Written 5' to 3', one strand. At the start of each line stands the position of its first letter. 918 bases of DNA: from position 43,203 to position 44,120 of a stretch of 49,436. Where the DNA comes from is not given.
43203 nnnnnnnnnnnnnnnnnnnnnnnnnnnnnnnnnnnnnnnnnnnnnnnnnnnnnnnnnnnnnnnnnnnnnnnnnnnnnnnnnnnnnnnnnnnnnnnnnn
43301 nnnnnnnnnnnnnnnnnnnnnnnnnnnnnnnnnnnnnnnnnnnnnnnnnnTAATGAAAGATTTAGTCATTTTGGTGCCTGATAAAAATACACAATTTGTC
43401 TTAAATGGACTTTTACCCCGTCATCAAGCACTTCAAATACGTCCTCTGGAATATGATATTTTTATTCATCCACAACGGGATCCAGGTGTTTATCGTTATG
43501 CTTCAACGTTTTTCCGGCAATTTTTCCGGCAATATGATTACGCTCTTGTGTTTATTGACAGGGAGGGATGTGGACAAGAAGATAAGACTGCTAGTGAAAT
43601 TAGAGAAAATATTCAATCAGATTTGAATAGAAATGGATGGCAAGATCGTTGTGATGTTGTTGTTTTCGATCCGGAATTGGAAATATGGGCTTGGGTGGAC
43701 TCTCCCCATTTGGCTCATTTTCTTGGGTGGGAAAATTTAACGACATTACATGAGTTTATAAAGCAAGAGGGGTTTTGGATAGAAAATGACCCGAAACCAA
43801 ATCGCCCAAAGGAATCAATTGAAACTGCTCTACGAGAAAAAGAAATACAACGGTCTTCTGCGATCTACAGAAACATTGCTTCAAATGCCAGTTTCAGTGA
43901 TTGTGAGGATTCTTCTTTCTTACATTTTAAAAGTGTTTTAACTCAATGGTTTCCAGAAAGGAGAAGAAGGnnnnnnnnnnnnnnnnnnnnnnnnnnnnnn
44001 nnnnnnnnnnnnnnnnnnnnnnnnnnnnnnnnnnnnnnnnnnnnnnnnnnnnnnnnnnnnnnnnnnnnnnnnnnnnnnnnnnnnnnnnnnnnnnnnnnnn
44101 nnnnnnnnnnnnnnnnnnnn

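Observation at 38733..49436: Helicase-methylase-ATPase (DUF1156/DUF499-type) defence island with extra modules nested inside it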

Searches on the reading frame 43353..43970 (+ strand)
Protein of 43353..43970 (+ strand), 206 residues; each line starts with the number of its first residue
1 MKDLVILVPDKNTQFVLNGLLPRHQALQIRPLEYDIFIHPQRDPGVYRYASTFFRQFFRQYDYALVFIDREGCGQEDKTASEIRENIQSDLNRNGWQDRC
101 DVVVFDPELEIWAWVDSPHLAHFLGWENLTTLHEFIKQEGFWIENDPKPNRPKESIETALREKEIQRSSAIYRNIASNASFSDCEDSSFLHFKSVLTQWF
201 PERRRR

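Call 5: search_protein_families(library=pfam, proteins=[window:43353-43970:+], max_evalue=0.01)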
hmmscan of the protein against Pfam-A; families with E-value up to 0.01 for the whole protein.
window:43353-43970:+ (206 aa): 0 families

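Call 6: search_protein_families(library=padloc, proteins=[window:43353-43970:+], max_evalue=0.01)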
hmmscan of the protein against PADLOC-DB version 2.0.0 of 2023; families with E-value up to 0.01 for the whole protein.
window:43353-43970:+ (206 aa): 1 family
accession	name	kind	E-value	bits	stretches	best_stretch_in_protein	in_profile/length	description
PDLC04136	mad4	-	2.2e-06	26.5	1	2-112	5-109/110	mads_4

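Call 7: search_protein_families(library=ncbifam, proteins=[window:43353-43970:+], max_evalue=0.01)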
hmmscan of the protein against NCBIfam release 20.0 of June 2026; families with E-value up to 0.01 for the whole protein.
window:43353-43970:+ (206 aa): 1 family
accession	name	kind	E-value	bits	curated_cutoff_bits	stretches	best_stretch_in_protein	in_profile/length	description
NF047734.1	antiphage_MADS4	equivalog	1.4e-64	217.9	160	1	2-201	1-206/206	methylation-associated defense system protein MAD4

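Call 19: find_encoding_contigs(protein=window:43353-43970:+, flank=10000, max_places=6)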
Protein window:43353-43970:+ (206 aa): 1 contig read that carries it; 1 place shown.
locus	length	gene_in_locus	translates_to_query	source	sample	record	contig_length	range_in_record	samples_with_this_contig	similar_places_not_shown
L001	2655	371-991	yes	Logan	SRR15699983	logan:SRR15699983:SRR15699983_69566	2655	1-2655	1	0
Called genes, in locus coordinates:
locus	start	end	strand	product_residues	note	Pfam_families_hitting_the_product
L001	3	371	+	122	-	?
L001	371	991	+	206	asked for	-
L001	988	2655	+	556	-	?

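Call 22: find_homologous_proteins(query=window:43353-43970:+, max_evalue=0.00001)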
Query window:43353-43970:+ (206 aa): 181 proteins with E <= 0.00001 among 225 candidates; the best 120 are listed.
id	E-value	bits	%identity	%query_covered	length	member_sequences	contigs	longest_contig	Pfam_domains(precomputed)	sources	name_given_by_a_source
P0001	2.5e-139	480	100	100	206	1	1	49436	-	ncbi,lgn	-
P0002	1.0e-101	357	76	99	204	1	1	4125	-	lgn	-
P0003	2.2e-83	297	67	98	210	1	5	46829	-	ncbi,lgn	-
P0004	1.7e-81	291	62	98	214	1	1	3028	-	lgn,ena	-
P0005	6.9e-80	286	63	97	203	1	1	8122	-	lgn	-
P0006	1.5e-79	285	59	97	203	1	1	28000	-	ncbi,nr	ncbi:MAG: hypothetical protein GY801_52460 [bacterium]|nr:hypothetical protein [bacterium]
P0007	2.2e-79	284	62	98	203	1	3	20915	-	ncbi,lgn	-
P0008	2.0e-78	281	60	98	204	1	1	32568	-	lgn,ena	-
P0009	2.1e-77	278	61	98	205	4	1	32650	-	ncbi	-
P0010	5.1e-77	277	58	98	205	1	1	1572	-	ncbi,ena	-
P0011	8.4e-77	276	58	98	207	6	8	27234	-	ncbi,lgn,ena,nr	ncbi:hypothetical protein H8E88_09785 [candidate division KSB1 bacterium]|nr:hypothetical protein [c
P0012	1.1e-76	276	58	97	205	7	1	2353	-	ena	-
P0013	1.3e-76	275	60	98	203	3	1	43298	-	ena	-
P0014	1.5e-76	275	60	97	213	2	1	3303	-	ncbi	-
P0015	1.9e-76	275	59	98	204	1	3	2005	-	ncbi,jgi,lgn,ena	-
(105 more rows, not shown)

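Call 25: find_related_loci(query=A1, collection=genome_contigs, flank=10000)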
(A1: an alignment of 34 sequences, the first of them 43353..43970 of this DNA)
Query A1 (206 aa) in genome_contigs; peptide patterns used: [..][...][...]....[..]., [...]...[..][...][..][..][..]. (x = any residue, [..] = any of these).
385 stretches matched a pattern; 291 encode a relative of the query (tblastn E <= 1e-3); the best 80 are kept; 80 distinct loci.
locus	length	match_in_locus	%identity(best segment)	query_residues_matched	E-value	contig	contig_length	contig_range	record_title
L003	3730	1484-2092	62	2-204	3e-84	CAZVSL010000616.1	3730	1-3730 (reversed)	MAG TPA_asm: uncultured Calditrichaceae bacterium isolate SRP141376_co1_187 genome assembly, contig: NODE_38130_length_3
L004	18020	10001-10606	67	1-202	1e-87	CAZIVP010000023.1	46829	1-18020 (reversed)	MAG TPA_asm: uncultured Calditrichaceae bacterium isolate SRP141376_co1_2 genome assembly, contig: NODE_1884_length_4682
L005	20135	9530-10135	58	1-202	2e-82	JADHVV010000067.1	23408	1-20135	MAG: candidate division KSB1 bacterium isolate BS750m-G10 BS-750m-C3056, whole genome shotgun sequence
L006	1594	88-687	58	2-201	2e-86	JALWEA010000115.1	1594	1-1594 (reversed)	MAG: Calditrichia bacterium isolate T11_metabat1_scaf2bin.026 T11_NODE_147850_length_1594_cov_1.899114, whole genome sho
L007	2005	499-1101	59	2-202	1e-84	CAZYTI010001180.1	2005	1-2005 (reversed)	MAG TPA_asm: uncultured bacterium isolate binchicken_co97_67 genome assembly, contig: NODE_180710_length_2005_cov_4.9646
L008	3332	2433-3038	56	1-202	2e-76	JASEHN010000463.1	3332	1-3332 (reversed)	MAG: Thermodesulfobacteriota bacterium isolate Yes70-24 NODE_13452_length_3332_cov_8.276472, whole genome shotgun sequen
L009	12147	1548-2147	55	1-200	3e-76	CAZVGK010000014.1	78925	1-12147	MAG TPA_asm: uncultured Gemmatimonadota bacterium isolate binchicken_co211_282 genome assembly, contig: NODE_131_length_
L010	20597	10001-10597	54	2-200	4e-73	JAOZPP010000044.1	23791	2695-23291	MAG: bacterium isolate GMC4.metabat2.244 GMC4_1755_length_23791_cov_20.385659, whole genome shotgun sequence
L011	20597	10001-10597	53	2-200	3e-72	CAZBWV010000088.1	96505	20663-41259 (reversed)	MAG TPA_asm: uncultured Calditrichaceae bacterium isolate binchicken_co219_443 genome assembly, contig: k141_1621829, wh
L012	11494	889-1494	50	1-202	2e-70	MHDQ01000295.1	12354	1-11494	MAG: Nitrospinae bacterium RIFCSPLOWO2_12_FULL_45_22 rifcsplowo2_12_scaffold_7221, whole genome shotgun sequence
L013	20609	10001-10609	51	1-203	2e-70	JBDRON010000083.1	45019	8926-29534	MAG: Elusimicrobiota bacterium isolate MEGAHIT-group-1.958 k141_594624, whole genome shotgun sequence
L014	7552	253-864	50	1-204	9e-65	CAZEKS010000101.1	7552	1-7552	MAG TPA_asm: uncultured Syntrophaceae bacterium isolate binchicken_co189_49 genome assembly, contig: NODE_11398_length_7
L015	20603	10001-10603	48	2-202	2e-64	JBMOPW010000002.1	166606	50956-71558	MAG: Candidatus Zhuqueibacterota bacterium isolate Betzabe_MAG138 MAG138_2, whole genome shotgun sequence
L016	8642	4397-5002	47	2-202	3e-62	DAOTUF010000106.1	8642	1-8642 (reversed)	MAG TPA_asm: Chloroflexaceae bacterium isolate F17_46 k129_1071217, whole genome shotgun sequence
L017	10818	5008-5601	47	1-200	5e-60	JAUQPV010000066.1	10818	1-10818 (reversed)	MAG: Acidobacteriota bacterium isolate JZ-1.bins.94.201901 NODE_5346_length_10818_cov_1.965485, whole genome shotgun seq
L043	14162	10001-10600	44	2-200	2e-56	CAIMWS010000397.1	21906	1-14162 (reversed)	MAG: uncultured Verrucomicrobia bacterium isolate LaPlata_bin-2736 genome assembly, contig: bin-2736:397/561, whole geno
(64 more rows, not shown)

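Call 30: predict_structure(alignment_id=A1)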
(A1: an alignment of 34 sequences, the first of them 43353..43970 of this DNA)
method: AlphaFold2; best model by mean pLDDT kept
length: 206 residues; sequences in the alignment: 34
mean_pLDDT: 92.5   pTM: 0.87
mean pLDDT of the five models: 92.5, 92.0, 91.6, 90.6, 88.1
residues with pLDDT >= 90: 161; 70-90: 42; 50-70: 1; < 50: 2
segments of 3 or more residues with pLDDT < 50: none
pLDDT, mean of each block of 10 residues (from residue 1): 97 95 92 97 96 96 97 88 97 96 91 87 94 95 88 94 93 89 88 96 69
secondary structure, 60 per line:
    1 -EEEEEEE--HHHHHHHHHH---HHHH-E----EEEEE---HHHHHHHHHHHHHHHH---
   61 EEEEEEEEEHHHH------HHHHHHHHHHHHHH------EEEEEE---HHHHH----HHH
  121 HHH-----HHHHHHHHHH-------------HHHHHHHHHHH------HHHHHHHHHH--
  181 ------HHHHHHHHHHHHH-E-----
elements in order: E2-8 H11-20 H24-27 E34-38 H42-57 E61-69 H70-73 H80-93 E100-105 H109-113 H118-123 H129-138 H152-162 H169-178 H187-199

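Call 33: search_protein_families(library=padloc, alignment_id=A2, max_evalue=0.00001)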
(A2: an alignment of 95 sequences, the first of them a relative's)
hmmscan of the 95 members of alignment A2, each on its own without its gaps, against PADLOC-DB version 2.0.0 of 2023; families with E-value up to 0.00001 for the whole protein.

A. member 1, L004:427-4977:+ (1517 aa): 34 families (the best 25 are shown)
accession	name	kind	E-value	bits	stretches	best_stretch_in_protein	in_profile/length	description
PDLC02897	DpdJ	-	2.3e-180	600.4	3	20-628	83-675/1570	DpdJ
PDLC03960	SngC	-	1.1e-69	233.9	1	23-592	10-553/720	-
PDLC02503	BrxHI|BrxHII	-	1.1e-65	220.3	1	46-602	34-531/698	BrxHI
PDLC02501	BrxHI|BrxHII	-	1e-40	137.7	2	303-602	251-535/925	BrxHI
PDLC02896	DpdJ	-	6.5e-19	65.2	2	149-239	329-424/1487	DpdJ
PDLC00036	DruE3|DruE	-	1.8e-13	46.5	1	36-210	92-265/2023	SNF2 family N-terminal domain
PDLC03928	PsyrT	-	4e-13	46.5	1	299-448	240-374/689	-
PDLC00194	HamB1|HamB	-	4.2e-13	46.1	1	137-240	306-406/995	DEAD-box helicase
PDLC00037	DruE3|DruE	-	4.3e-13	45.9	1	342-408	1039-1105/2055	SNF2 family N-terminal domain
PDLC00035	DruE3|DruE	-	9.3e-13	44.8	1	339-408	1039-1108/1460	SNF2 family N-terminal domain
PDLC00186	HamB1|HamB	-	1.6e-11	41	1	41-215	151-296/864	DEAD-box helicase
PDLC00200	HamB2|HamB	-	4.5e-11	39.5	1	40-214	150-295/865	DEAD-box helicase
PDLC02864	DpdF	-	1.2e-10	38.8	1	292-402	223-327/610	DpdF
PDLC02870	DpdF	-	3e-10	37.2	1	300-402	226-319/534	DpdF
PDLC04531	PDC-M23B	-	5.4e-10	36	1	96-207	347-452/1060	-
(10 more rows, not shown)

B. families by the number of members that match (of 95 scanned): 195 families (the first 25 are shown)
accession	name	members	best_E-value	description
PDLC04134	mad2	7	1.1e-17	mads_2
PDLC00659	HmaA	4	1e-213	SNF2 helicase / DEAD-box helicase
PDLC02620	DrmD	4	4.6e-155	DrmD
PDLC02500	BrxHI|BrxHII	4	5.9e-126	BrxHI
PDLC02504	BrxHI|BrxHII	4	4.6e-113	BrxHII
PDLC02621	DrmD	4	8.5e-110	DrmD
PDLC02193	PLD_Helicase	4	4e-84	-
PDLC02572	DrmA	4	2.6e-75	DrmA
PDLC02619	DrmD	4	3.8e-73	DrmD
PDLC02632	DrmD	4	1.9e-65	DrmD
PDLC02623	DrmD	4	4.6e-62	DrmD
PDLC02634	DrmD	4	3.8e-58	DrmD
PDLC02633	DrmD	4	1.3e-56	DrmD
PDLC02624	DrmD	4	5.9e-50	DrmD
PDLC02840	DpdE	4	1.6e-45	DpdE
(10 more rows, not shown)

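Call 34: fold_search(model_id=the predicted structure, library=pdb)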
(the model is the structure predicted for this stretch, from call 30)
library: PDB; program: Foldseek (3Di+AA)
matches with E <= 10: 1157; with E <= 0.001: 0
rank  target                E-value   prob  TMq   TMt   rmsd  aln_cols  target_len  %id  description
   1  3ipr_A                3.7e-02  0.60  0.26  0.35  12.9       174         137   12  Crystal structure of the Enterococcus faecalis gluconate specific EIIA phosphotransferase system component (released 2009-09-15)
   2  5ulb                  3.9e-02  0.75  0.32  0.22   9.0       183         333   16  Crystal structure of sugar ABC transporter from Yersinia enterocolitica subsp. enterocolitica 8081 (released 2018-09-12)
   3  9jwl_A                4.4e-02  0.72  0.33  0.25   9.7       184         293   11  De novo designed D-allose binding protein based on 1rpj (released 2025-10-15)
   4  5d5h                  4.6e-02  0.57  0.24  0.09  15.9       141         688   16  Crystal structure of Mycobacterium tuberculosis Topoisomerase I (released 2015-12-16)
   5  3ipr_C                7.0e-02  0.47  0.25  0.34  12.7       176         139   14  Crystal structure of the Enterococcus faecalis gluconate specific EIIA phosphotransferase system component (released 2009-09-15)
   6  6ulg_F                7.4e-02  0.33  0.28  0.23  12.7       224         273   11  Cryo-EM structure of the FLCN-FNIP2-Rag-Ragulator complex (released 2019-11-20)
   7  4xxh_A                7.8e-02  0.60  0.31  0.27   9.2       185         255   11  TREHALOSE REPRESSOR FROM ESCHERICHIA COLI (released 2015-02-11)
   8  2o14                  8.3e-02  0.44  0.30  0.20  13.0       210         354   11  X-Ray Crystal Structure of Protein YXIM_BACsu from Bacillus subtilis. Northeast Structural Genomics Consortium Target SR (released 2006-12-12)
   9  5uhv                  8.3e-02  0.35  0.29  0.34  14.2       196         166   12  wild-type NRas bound to GppNHp (released 2017-06-28)
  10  8uav_A                8.8e-02  0.69  0.32  0.29  12.6       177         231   12  Cryo-EM Structure of Brucella Abortus Lumazine Synthase (BLS) Engineered with Shiga Toxin I subunit B (Stx1B) (released 2025-03-26)
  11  1rpj                  9.9e-02  0.54  0.32  0.25   9.6       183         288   13  CRYSTAL STRUCTURE OF D-ALLOSE BINDING PROTEIN FROM ESCHERICHIA COLI (released 1999-02-16)
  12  1t13_D                1.0e-01  0.63  0.33  0.42   8.0       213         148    9  Crystal Structure Of Lumazine Synthase From Brucella Abortus Bound To 5-nitro-6-(D-ribitylamino)-2,4(1H,3H) pyrimidine (released 2005-04-19)
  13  1z26                  1.0e-01  0.38  0.24  0.09   6.1       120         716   14  Structure of Pyrococcus furiosus Argonaute with bound tungstate (released 2005-04-05)
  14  1n5d                  1.0e-01  0.21  0.24  0.19  14.6       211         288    9  CRYSTAL STRUCTURE OF PORCINE TESTICULAR CARBONYL REDUCTASE/ 20BETA-HYDROXYSTEROID DEHYDROGENASE (released 2002-11-13)
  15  3lfh_E                1.2e-01  0.35  0.25  0.34  12.2       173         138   12  Crystal structure of manxA from Thermoanaerobacter tengcongensis (released 2010-12-08)
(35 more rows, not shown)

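Call 36: search_protein_families(library=pfam, alignment_id=A3, max_evalue=0.00001)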
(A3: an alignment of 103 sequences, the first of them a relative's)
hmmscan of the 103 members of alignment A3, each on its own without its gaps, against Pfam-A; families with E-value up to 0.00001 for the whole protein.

A. member 1, L003:2219-2968:- (250 aa): 2 families
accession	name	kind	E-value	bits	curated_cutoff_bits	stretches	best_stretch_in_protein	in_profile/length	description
PF03749.19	SfsA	-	2.8e-49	166.9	22.8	1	100-235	1-135/138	Sugar fermentation stimulation protein RE domain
PF17746.7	SfsA_N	-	3.1e-24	85.3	25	1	31-97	1-63/63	SfsA N-terminal OB domain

B. families by the number of members that match (of 103 scanned): 103 families (the first 25 are shown)
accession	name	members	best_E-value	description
PF04465.17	DUF499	5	7.8e-39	Protein of unknown function (DUF499)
PF02347.22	GDC-P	3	4.4e-134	Glycine cleavage system P-protein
PF00487.30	FA_desaturase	3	1.5e-24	Fatty acid desaturase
PF06634.17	DUF1156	3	1.4e-23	Protein of unknown function (DUF1156)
PF05685.18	Uma2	2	5.9e-36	Putative restriction endonuclease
PF02518.31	HATPase_c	2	4.7e-34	Histidine kinase-, DNA gyrase B-, and HSP90-like ATPase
PF00072.30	Response_reg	2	6.7e-28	Response regulator receiver domain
PF01663.27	Phosphodiest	2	2.4e-23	Type I phosphodiesterase / nucleotide pyrophosphatase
PF00512.31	HisKA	2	1.4e-15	His Kinase A (phospho-acceptor) domain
PF00285.26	Citrate_synt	1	3.5e-138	Citrate synthase, C-terminal domain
PF16363.11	GDP_Man_Dehyd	1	5.4e-133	GDP-mannose 4,6 dehydratase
PF02781.21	G6PD_C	1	6.1e-119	Glucose-6-phosphate dehydrogenase, C-terminal domain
PF02610.21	AraA_N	1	1.1e-82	L-arabinose isomerase N-terminal domain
PF01071.24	GARS_A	1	2.2e-77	Phosphoribosylglycinamide synthetase, ATP-grasp (A) domain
PF03109.22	ABC1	1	5.1e-77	ABC1 atypical kinase-like domain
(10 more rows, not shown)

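Call 37: search_protein_families(library=pfam, alignment_id=A2, max_evalue=0.00001)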
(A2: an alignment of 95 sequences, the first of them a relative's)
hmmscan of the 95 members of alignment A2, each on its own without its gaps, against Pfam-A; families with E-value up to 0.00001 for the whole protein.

A. member 1, L004:427-4977:+ (1517 aa): 6 families
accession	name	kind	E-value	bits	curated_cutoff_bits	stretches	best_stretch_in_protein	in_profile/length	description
PF08494.16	DEAD_assoc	-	1.7e-42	145.9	23.5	1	665-850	4-191/191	DEAD/H associated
PF19306.5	WH_Lhr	-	2.2e-37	128.5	27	1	428-588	1-160/168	Large helicase-related protein, winged helix domain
PF00270.35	DEAD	-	3.9e-27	95.5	26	1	39-228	2-161/167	DEAD/DEAH box helicase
PF23234.1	WH4_Lhr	-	4.9e-24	84.2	27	1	1300-1379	2-81/87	Large helicase-related protein, winged-helix domain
PF00271.37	Helicase_C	-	1.6e-15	57.8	23.5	1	290-401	3-107/110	Helicase conserved C-terminal domain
PF04851.21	ResIII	-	3.9e-07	30.6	22.5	1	35-227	20-162/164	Type III restriction enzyme, res subunit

B. families by the number of members that match (of 95 scanned): 148 families (the first 25 are shown)
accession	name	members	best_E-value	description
PF00271.37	Helicase_C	5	4.2e-27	Helicase conserved C-terminal domain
PF04851.21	ResIII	4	4.4e-15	Type III restriction enzyme, res subunit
PF00270.35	DEAD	3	3.9e-27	DEAD/DEAH box helicase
PF13020.12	NOV_C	3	3e-24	Protein NO VEIN, C-terminal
PF04055.27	Radical_SAM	3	7.5e-24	Radical SAM superfamily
PF00176.29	SNF2-rel_dom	3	1e-12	SNF2-related domain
PF00158.32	Sigma54_activat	2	3.9e-75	Sigma-54 interaction domain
PF00459.30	Inositol_P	2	2.3e-64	Inositol monophosphatase family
PF05193.26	Peptidase_M16_C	2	9.2e-44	Peptidase M16 inactive domain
PF19288.4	CofH_C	2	2.3e-41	CofH/MqnC C-terminal region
PF25601.1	AAA_lid_14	2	8.7e-29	AAA+ ATPase lid domain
PF02254.24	TrkA_N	2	5.3e-25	TrkA-N domain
PF14532.12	Sigma54_activ_2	2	3.5e-22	Sigma-54 interaction domain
PF00675.25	Peptidase_M16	2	1.8e-18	Insulinase (Peptidase family M16)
PF06634.17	DUF1156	2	6.3e-18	Protein of unknown function (DUF1156)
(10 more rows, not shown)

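Call 48: search_protein_families(library=pfam, proteins=[L004:13924-16482:+, L004:16526-17107:+, L004:17121-18002:+, L004:13560-13805:+, L009:2168-3454:+, L010:13813-16350:+, L043:10594-13932:+, L016:4990-8346:+], max_evalue=0.001)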
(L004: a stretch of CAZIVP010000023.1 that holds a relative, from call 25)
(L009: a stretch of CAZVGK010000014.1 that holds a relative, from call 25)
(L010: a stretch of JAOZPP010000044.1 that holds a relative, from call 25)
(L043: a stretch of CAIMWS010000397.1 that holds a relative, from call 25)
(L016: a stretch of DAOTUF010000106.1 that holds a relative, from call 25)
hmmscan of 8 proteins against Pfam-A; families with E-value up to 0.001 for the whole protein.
L004:13924-16482:+ (853 aa): 1 family
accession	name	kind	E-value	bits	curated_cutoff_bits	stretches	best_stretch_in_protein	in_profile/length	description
PF04465.17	DUF499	-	6.4e-35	120.7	23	1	116-615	51-606/1024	Protein of unknown function (DUF499)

L004:16526-17107:+ (194 aa): 0 families

L004:17121-18002:+ (294 aa): 7 families
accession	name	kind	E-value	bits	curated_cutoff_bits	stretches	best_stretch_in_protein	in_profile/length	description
PF13175.12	AAA_15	-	2.8e-18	67.1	32.1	1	4-80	3-83/374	AAA ATPase domain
PF13476.12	AAA_23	-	2e-09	38.8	27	1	6-200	1-170/201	AAA domain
PF02463.25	SMC_N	-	3.5e-08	33.6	40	1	4-265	2-152/220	RecF/RecN/SMC N terminal domain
PF13304.12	AAA_21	-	1.3e-07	32.4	27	1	30-282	3-267/304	AAA domain, putative AbiEii toxin, Type IV TA system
PF00005.33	ABC_tran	-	1.3e-05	26.3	25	0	18-57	3-39/137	ABC transporter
PF11398.14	DUF2813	-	0.0002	21.3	21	1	4-75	3-75/372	Protein of unknown function (DUF2813)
PF00503.26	G-alpha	-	0.00026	20.7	48.8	1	28-207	23-145/333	G-protein alpha subunit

L004:13560-13805:+ (82 aa): 1 family
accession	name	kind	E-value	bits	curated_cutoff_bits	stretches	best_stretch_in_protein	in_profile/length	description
PF15731.11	MqsA_antitoxin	-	0.00046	20.7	30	1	10-71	2-62/131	Antitoxin component of bacterial toxin-antitoxin system, MqsA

L009:2168-3454:+ (429 aa): 2 families
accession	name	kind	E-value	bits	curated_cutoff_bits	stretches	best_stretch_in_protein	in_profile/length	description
PF13749.12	HATPase_c_4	-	4.2e-22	78.4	26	1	334-421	1-89/89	Putative ATP-dependent DNA helicase recG C-terminal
PF04326.19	SLFN_AlbA_2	-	1.4e-20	74.5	25.3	1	35-148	1-116/118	Schlafen, AlbA_2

L010:13813-16350:+ (846 aa): 1 family
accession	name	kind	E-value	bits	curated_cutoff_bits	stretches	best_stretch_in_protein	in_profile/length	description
PF04465.17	DUF499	-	7.6e-39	133.7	23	2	117-409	52-347/1024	Protein of unknown function (DUF499)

L043:10594-13932:+ (1113 aa): 1 family
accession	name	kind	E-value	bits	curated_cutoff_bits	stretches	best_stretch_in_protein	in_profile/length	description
PF04465.17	DUF499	-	3.7e-16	58.6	23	1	192-392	70-267/1024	Protein of unknown function (DUF499)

L016:4990-8346:+ (1119 aa): 1 family
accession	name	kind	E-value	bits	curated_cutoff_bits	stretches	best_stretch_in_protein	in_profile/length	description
PF04465.17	DUF499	-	2.1e-17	62.7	23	1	188-390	69-268/1024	Protein of unknown function (DUF499)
